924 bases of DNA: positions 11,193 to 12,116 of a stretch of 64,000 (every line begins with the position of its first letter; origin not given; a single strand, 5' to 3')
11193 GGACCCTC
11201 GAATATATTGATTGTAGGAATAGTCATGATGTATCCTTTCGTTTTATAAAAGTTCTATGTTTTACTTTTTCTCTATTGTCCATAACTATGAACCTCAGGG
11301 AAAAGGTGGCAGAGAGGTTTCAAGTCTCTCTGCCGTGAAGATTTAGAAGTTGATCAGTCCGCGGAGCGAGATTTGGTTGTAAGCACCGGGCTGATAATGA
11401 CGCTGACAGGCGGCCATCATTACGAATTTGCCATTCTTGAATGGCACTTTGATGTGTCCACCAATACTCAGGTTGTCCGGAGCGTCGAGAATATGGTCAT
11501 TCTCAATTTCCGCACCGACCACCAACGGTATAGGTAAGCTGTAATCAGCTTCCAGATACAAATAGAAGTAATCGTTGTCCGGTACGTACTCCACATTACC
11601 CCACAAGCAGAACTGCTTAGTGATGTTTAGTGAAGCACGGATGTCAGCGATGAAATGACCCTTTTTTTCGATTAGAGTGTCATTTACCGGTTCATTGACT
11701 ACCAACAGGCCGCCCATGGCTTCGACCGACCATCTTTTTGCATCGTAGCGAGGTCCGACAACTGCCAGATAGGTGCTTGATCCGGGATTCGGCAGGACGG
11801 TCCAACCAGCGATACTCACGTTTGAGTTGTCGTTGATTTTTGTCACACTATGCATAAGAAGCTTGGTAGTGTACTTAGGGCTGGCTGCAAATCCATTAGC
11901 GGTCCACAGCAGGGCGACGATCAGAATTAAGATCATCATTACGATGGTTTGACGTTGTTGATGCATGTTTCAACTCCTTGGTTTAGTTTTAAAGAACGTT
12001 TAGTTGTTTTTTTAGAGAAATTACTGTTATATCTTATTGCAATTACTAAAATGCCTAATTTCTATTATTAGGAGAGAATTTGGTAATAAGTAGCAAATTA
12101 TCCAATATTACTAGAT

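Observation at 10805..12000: Higher-GC islet beside the tRNA encoding an OMP-like beta-barrel protein, bracketed by related hairpin repeats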

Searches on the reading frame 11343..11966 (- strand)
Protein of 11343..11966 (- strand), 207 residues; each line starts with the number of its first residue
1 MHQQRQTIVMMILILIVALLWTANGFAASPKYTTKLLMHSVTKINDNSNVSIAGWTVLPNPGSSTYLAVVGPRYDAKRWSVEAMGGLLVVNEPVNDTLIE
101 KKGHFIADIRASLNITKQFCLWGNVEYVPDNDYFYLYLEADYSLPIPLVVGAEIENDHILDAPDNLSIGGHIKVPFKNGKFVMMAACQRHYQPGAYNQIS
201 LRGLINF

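Call 5: search_protein_families(library=pfam, proteins=[window:11343-11966:-], max_evalue=10)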
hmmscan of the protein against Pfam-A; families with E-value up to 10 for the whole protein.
window:11343-11966:- (207 aa): 1 family
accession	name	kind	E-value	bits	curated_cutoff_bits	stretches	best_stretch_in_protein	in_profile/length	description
PF02706.20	Wzz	-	0.23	12.3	25.5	1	5-52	14-61/91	Chain length determinant protein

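Call 6: search_protein_families(library=ncbifam, proteins=[window:11343-11966:-], max_evalue=10)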
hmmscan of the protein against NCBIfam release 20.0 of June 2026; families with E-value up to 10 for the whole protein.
window:11343-11966:- (207 aa): 2 families
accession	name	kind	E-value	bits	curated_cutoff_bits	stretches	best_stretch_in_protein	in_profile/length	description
TIGR00996.1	Mtu_fam_mce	paralog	0.026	13.7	140.5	1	7-57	6-58/291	MCE family protein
NF008224.0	PRK10993.1-4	subfamily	0.17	11.1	415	1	30-110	112-188/315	omptin family outer membrane protease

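Call 9: find_homologous_proteins(query=window:11343-11966:-, max_evalue=0.01)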
Query window:11343-11966:- (207 aa): 1 proteins with E <= 0.01 among 213 candidates.
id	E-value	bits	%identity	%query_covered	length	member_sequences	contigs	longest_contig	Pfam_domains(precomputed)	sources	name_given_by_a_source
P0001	8.0e-137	471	100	100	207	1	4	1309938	-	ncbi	ncbi:MAG: hypothetical protein ACNFW9_06145 [Candidatus Kerfeldbacteria bacterium]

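Call 16: find_encoding_contigs(protein=P0001, flank=10000, max_places=6)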
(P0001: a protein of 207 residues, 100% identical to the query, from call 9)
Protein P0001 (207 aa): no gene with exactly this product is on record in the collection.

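Call 17: predict_structure(protein=window:11343-11966:-)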
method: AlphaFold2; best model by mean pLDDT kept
length: 207 residues; sequences in the alignment: 1
mean_pLDDT: 39.6   pTM: 0.23
mean pLDDT of the five models: 39.6, 39.3, 38.1, 37.4, 32.0
residues with pLDDT >= 90: 9; 70-90: 13; 50-70: 4; < 50: 181
segments of 3 or more residues with pLDDT < 50: 27-207
pLDDT, mean of each block of 10 residues (from residue 1): 82 91 58 32 34 38 37 36 36 32 29 30 39 39 34 29 32 33 32 29 27
secondary structure, 60 per line:
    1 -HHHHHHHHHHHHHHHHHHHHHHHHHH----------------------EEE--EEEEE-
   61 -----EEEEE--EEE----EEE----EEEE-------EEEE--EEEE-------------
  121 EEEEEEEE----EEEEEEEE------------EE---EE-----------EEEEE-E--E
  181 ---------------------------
elements in order: H2-27 E50-52 E55-59 E66-70 E73-75 E80-82 E87-90 E98-101 E104-107 E121-128 E133-140 E171-175

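Call 21: search_protein_representatives(protein=window:11343-11966:-)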
Query: 207 residues. Proteins with E-value up to 0.001 (for the whole library): 63; up to 1e-10: 31; up to 1e-30: 1. The best 63 are listed.
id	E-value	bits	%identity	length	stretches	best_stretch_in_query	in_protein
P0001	2.6e-137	471.3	100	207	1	1-207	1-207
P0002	2.4e-30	121.9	39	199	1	5-207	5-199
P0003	7.7e-25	104.0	38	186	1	13-192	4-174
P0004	2.0e-24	102.6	38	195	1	12-207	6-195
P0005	1.9e-21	92.9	38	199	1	17-207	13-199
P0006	1.2e-20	90.3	35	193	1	9-207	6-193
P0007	3.3e-20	88.8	41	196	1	13-207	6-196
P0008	2.3e-18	82.8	38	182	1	15-207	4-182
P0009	6.5e-18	81.3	39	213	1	14-195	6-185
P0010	1.3e-17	80.4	33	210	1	18-207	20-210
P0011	1.3e-17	80.3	36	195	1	12-207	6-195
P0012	4.7e-17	78.5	37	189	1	8-204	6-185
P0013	9.5e-16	74.3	34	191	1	6-189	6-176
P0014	1.3e-15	73.8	36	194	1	8-194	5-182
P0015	2.3e-15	73.0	33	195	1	13-191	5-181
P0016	5.9e-15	71.7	34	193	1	15-207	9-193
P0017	9.8e-15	71.0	34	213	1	11-186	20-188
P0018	1.0e-14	70.9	37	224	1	17-204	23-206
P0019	1.3e-14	70.5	38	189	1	16-207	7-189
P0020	1.4e-14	70.4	34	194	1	7-207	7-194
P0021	2.0e-13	66.7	33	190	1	12-207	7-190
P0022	2.7e-13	66.3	34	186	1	12-192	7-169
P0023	7.1e-13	64.9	31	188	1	15-207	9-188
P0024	7.3e-13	64.8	31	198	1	18-198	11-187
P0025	1.0e-12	64.3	35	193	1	17-207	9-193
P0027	6.4e-12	61.8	33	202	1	5-207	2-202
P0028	6.9e-12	61.6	30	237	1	11-207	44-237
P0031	3.9e-11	59.2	35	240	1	16-195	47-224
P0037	5.8e-10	55.4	32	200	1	11-206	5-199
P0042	3.4e-09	52.8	34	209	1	19-206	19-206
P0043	3.5e-09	52.8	28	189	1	9-189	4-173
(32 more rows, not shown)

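Call 24: find_homologous_proteins(query=A1, max_evalue=0.001)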
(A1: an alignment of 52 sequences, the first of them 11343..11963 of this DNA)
Query A1 (52 sequences) (206 aa, profile of the alignment): 3 proteins with E <= 0.001 among 3088 candidates.
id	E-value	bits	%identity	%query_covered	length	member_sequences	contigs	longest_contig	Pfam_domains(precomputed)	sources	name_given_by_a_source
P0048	4.8e-56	207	27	99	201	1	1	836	-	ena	-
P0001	1.9e-51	192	100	100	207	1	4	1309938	-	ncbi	ncbi:MAG: hypothetical protein ACNFW9_06145 [Candidatus Kerfeldbacteria bacterium]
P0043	6.3e-43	164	27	86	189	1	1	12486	-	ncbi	ncbi:MAG: hypothetical protein V1838_00605 [Patescibacteria group bacterium]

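Call 26: list_cluster_members(proteins=[P0002, P0003, P0004, P0005, P0006, P0007, P0008, P0009, P0010, P0043])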
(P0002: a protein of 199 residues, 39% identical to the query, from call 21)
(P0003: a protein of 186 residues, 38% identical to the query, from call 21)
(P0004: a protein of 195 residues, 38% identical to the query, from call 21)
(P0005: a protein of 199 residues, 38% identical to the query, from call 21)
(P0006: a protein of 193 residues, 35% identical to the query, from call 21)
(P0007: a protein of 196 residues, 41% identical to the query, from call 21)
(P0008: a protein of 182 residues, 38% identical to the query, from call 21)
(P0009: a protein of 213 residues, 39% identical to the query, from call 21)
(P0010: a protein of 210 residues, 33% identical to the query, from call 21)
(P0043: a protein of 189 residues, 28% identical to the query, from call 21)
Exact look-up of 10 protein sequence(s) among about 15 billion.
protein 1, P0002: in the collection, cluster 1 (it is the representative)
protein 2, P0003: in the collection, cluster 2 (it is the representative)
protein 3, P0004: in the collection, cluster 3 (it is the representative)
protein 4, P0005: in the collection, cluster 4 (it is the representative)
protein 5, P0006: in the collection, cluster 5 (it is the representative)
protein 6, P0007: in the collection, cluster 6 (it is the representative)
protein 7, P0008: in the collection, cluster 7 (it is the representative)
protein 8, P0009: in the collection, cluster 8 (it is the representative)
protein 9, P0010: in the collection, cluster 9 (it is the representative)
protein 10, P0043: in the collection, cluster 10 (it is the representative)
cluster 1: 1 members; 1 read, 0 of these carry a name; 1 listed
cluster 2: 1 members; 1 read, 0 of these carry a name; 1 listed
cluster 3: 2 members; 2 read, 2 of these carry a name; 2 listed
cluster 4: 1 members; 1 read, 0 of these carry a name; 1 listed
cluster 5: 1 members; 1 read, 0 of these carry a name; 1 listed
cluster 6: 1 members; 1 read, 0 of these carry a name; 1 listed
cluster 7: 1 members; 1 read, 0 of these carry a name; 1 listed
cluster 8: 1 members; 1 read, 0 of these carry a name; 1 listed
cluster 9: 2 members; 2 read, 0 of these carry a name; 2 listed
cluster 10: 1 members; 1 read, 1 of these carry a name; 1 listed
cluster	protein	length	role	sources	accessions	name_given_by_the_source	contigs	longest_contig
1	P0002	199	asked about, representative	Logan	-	-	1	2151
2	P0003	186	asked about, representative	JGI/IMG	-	-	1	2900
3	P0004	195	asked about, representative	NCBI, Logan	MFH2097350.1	MAG: hypothetical protein ABII24_02305 [bacterium]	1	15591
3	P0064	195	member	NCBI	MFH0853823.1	MAG: hypothetical protein V1853_05495 [bacterium]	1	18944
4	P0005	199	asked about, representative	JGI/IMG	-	-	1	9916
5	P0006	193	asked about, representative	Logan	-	-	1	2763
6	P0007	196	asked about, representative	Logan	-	-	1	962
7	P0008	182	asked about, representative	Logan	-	-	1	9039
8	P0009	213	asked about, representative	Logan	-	-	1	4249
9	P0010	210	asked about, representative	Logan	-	-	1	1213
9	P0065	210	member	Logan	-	-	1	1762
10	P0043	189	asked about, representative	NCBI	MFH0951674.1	MAG: hypothetical protein V1838_00605 [Patescibacteria group bacterium]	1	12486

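Call 27: find_encoding_contigs(protein=P0043, flank=10000)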
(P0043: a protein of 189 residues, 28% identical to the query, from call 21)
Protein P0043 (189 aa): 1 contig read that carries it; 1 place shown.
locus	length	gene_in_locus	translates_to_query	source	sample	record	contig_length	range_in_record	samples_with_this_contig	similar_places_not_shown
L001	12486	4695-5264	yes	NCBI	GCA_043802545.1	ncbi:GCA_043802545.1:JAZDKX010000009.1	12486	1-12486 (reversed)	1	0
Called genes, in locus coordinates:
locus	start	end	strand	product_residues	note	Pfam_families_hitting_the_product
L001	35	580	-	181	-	PF03461:TRCF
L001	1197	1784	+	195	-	PF00578:AhpC-TSA, PF08534:Redoxin, PF13098:Thioredoxin_2 (weak), PF13905:Thioredoxin_8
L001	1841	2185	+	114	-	-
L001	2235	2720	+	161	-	PF04214:DUF411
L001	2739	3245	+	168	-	-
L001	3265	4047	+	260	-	PF13462:Thioredoxin_4, PF13098:Thioredoxin_2, PF01323:DSBA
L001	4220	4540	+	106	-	-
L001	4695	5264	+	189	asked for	-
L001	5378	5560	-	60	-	PF23477:zf_Tbcl_2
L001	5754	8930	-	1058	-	PF00873:ACR_tran, PF03176:MMPL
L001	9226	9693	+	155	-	PF14478:DUF4430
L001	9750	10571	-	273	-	-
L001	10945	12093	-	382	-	-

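Call 28: find_encoding_contigs(protein=P0004, flank=10000)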
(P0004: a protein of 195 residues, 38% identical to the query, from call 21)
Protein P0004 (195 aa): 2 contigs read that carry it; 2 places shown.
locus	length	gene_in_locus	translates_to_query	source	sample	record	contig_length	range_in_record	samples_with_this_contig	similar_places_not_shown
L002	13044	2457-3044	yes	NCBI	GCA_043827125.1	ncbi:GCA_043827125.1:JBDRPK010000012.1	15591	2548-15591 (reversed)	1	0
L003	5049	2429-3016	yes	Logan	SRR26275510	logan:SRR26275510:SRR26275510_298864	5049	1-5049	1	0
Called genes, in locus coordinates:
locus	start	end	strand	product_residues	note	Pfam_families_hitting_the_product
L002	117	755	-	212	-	PF07963:N_methyl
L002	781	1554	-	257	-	PF01978:TrmB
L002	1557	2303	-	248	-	PF01978:TrmB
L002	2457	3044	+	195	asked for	-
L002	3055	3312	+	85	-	-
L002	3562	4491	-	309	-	PF01259:SAICAR_synt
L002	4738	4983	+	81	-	PF01541:GIY-YIG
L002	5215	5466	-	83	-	-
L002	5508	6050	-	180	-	PF01928:CYTH, PF26023:ALA1 (weak)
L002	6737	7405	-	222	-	PF09335:VTT_dom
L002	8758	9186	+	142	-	PF04519:Bactofilin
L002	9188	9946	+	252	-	PF00781:DAGK_cat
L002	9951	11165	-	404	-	PF02366:PMT, PF13231:PMT_2, PF02366:PMT, PF16192:PMT_4TMC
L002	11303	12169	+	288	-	PF00483:NTP_transferase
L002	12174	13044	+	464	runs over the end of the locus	PF01547:SBP_bac_1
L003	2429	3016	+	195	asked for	-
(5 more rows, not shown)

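Call 34: find_encoding_contigs(protein=P0005, flank=8000, max_places=3)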
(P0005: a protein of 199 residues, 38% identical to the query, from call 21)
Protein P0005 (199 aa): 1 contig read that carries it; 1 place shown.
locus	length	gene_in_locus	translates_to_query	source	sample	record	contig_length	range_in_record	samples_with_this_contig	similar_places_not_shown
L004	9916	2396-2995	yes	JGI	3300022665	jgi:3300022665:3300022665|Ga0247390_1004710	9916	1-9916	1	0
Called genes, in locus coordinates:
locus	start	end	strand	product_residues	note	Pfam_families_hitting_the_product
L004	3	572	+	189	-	?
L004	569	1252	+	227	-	PF00005:ABC_tran, PF13304:AAA_21 (faint)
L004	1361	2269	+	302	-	PF18075:FtsX_ECD, PF02687:FtsX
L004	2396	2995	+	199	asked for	-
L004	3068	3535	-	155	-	-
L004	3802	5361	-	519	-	PF18915:DUF5667 (weak), PF00041:fn3 (faint), PF16656:Pur_ac_phosph_N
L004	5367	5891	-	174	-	PF04542:Sigma70_r2, PF08281:Sigma70_r4_2, PF04545:Sigma70_r4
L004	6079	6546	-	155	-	PF03167:UDG (weak)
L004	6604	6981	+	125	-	-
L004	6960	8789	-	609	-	-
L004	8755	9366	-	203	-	-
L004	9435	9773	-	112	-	PF10861:DUF2784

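Call 35: find_encoding_contigs(protein=P0008, flank=8000, max_places=3)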
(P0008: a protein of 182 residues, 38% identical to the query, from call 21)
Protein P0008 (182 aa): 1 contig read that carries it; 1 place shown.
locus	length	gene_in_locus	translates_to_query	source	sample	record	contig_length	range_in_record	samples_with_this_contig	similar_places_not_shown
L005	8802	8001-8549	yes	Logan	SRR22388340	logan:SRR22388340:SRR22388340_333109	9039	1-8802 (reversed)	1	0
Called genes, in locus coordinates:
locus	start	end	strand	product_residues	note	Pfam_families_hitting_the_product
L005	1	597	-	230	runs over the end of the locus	PF22547:2H-SAK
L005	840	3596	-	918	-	-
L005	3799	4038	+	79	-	-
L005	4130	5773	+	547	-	PF13231:PMT_2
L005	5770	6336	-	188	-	PF01928:CYTH (weak)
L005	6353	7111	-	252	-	PF01978:TrmB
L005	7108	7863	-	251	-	PF01978:TrmB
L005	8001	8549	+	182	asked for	-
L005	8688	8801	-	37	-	?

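Call 36: find_encoding_contigs(protein=P0064, flank=8000, max_places=3)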
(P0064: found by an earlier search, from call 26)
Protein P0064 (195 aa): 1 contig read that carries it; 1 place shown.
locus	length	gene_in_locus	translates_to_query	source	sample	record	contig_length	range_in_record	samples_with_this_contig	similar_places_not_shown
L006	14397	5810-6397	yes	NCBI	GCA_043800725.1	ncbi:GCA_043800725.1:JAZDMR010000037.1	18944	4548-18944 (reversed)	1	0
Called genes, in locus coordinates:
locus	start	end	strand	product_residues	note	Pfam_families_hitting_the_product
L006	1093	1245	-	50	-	-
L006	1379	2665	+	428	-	PF03721:UDPG_MGDP_dh_N, PF00984:UDPG_MGDP_dh, PF03720:UDPG_MGDP_dh_C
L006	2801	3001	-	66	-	-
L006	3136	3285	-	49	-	-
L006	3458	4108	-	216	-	PF07963:N_methyl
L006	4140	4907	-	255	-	PF01978:TrmB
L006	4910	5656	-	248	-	PF01978:TrmB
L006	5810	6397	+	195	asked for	-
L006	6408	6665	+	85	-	-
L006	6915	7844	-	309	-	PF01259:SAICAR_synt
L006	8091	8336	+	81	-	PF01541:GIY-YIG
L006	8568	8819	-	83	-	-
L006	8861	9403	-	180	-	PF01928:CYTH, PF26023:ALA1 (weak)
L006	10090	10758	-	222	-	PF09335:VTT_dom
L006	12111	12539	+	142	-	PF04519:Bactofilin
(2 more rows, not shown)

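Call 39: predict_structure(alignment_id=A1)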
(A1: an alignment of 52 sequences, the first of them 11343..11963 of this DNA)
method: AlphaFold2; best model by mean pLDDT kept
length: 206 residues; sequences in the alignment: 52
mean_pLDDT: 93.6   pTM: 0.81
mean pLDDT of the five models: 93.6, 93.2, 93.0, 92.5, 90.7
residues with pLDDT >= 90: 160; 70-90: 40; 50-70: 6; < 50: 0
segments of 3 or more residues with pLDDT < 50: none
pLDDT, mean of each block of 10 residues (from residue 1): 83 83 74 97 98 96 95 98 97 83 98 98 97 98 97 96 96 97 97 91 98
secondary structure, 60 per line:
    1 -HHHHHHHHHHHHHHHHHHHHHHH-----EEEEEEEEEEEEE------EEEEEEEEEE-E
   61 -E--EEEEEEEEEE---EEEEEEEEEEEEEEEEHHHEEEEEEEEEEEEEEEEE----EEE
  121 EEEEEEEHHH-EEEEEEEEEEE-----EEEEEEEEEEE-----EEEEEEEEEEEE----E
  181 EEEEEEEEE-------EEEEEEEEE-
elements in order: H2-24 E30-42 E49-58 E65-74 E78-93 E97-113 E118-127 E132-142 E148-158 E164-175 E180-189 E197-205

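Call 41: fold_search(model_id=the predicted structure, library=pdb)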
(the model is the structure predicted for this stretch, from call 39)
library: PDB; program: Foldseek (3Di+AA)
matches with E <= 10: 707; with E <= 0.001: 0
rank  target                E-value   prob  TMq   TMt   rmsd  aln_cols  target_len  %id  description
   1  4fqe                  1.2e-03  1.00  0.48  0.56   4.4       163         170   10  KdgM porin (released 2013-06-26)
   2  4pr7_A                1.8e-03  1.00  0.48  0.56   4.6       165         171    9  KdgM porin in complex with disordered oligogalacturonate (released 2014-06-11)
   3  5prn                  2.2e-03  1.00  0.45  0.33   7.0       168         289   12  E1M, Y96W, S119W MUTANT OF RH. BLASTICA PORIN (released 1998-08-12)
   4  7prn                  2.9e-03  1.00  0.44  0.33   6.9       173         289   12  E1M, D97A, E99A MUTANT OF RH. BLASTICA PORIN (released 1998-08-12)
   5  1bh3                  3.4e-03  1.00  0.45  0.33   6.8       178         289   12  E1M, A116K MUTANT OF RH. BLASTICA PORIN (released 1998-08-12)
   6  2prn                  4.0e-03  1.00  0.43  0.32   7.1       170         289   13  RHODOPSEUDOMONAS BLASTICA PORIN, TRIPLE MUTANT E1M, E99W, A116W (released 1999-01-13)
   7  3prn                  4.8e-03  1.00  0.45  0.33   7.7       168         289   12  E1M, A104W MUTANT OF RH. BLASTICA PORIN (released 1998-08-12)
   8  1prn                  5.9e-03  1.00  0.44  0.33   6.9       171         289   12  REFINED STRUCTURE OF PORIN FROM RHODOPSEUDOMONAS BLASTICA AND COMPARISON WITH THE PORIN FROM RHODOBACTER CAPSULATUS (released 1994-10-15)
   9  6ehc_A                6.5e-03  1.00  0.46  0.32   7.3       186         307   13  OmpUdeltaN (N-terminus deletion mutant of OmpU), outer membrane protein of Vibrio cholerae (released 2018-04-25)
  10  2por                  8.8e-03  1.00  0.47  0.34   6.9       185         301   10  STRUCTURE OF PORIN REFINED AT 1.8 ANGSTROMS RESOLUTION (released 1993-07-15)
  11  5d5d                  1.2e-02  1.00  0.46  0.26   7.3       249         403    8  In meso in situ serial X-ray crystallography structure of AlgE at 100 K (released 2016-01-13)
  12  5onu_A                1.2e-02  1.00  0.44  0.30   7.5       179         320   13  Trimeric OmpU structure (released 2018-01-03)
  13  6ehb_B                1.2e-02  1.00  0.38  0.27  16.0       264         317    9  OmpU, an outer membrane protein, of Vibrio cholerae (released 2018-04-25)
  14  8wv0_A                1.4e-02  1.00  0.44  0.30   6.1       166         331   14  Outer membrane porin of Burkholderia pseudomallei (BpsOmp38) (released 2024-10-30)
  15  9eih_E                1.4e-02  0.98  0.32  0.24  14.6       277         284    7  Import stalled PINK1 TOM complex (released 2025-03-12)
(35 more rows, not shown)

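Call 45: list_cluster_members(proteins=[P0011, P0012, P0013, P0014, P0015, P0016, P0017, P0018, P0019, P0020])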
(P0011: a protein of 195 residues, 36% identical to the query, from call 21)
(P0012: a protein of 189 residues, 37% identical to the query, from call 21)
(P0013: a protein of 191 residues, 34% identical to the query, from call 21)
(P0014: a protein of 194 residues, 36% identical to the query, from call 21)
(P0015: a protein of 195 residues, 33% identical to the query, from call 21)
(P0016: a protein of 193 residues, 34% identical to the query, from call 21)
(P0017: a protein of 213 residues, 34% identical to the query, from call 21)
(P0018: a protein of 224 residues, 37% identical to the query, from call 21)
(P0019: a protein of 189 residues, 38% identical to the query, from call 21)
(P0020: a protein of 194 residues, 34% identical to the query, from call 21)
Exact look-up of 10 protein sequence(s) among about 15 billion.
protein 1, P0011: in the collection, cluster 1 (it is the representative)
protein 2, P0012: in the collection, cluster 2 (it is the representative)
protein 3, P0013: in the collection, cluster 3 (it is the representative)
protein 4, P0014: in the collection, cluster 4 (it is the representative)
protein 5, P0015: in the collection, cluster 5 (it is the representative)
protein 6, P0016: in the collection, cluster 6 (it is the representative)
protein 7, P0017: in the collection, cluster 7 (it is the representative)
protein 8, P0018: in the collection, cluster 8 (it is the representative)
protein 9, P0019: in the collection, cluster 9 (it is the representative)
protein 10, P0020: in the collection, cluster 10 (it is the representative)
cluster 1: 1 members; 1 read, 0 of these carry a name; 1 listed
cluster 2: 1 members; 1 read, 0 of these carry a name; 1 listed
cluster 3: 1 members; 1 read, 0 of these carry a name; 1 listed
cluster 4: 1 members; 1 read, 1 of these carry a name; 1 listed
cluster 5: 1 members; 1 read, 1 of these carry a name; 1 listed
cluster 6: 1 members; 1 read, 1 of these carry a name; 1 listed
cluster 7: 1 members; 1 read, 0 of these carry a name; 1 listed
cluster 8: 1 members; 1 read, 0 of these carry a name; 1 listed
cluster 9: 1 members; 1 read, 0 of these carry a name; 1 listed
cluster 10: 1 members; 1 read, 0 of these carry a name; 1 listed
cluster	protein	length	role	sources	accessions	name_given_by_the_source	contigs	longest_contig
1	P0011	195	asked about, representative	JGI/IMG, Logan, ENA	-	-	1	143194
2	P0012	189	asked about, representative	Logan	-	-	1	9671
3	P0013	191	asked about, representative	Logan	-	-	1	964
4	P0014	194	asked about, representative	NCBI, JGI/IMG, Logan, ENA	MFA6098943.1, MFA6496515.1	MAG: hypothetical protein WCV50_05360 [Patescibacteria group bacterium] | hypothetical protein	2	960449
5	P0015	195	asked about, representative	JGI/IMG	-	hypothetical protein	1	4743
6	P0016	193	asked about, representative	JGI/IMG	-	hypothetical protein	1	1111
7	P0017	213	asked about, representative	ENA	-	-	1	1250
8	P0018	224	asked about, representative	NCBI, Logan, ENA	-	-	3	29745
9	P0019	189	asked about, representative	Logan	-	-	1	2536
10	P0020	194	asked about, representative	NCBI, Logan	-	-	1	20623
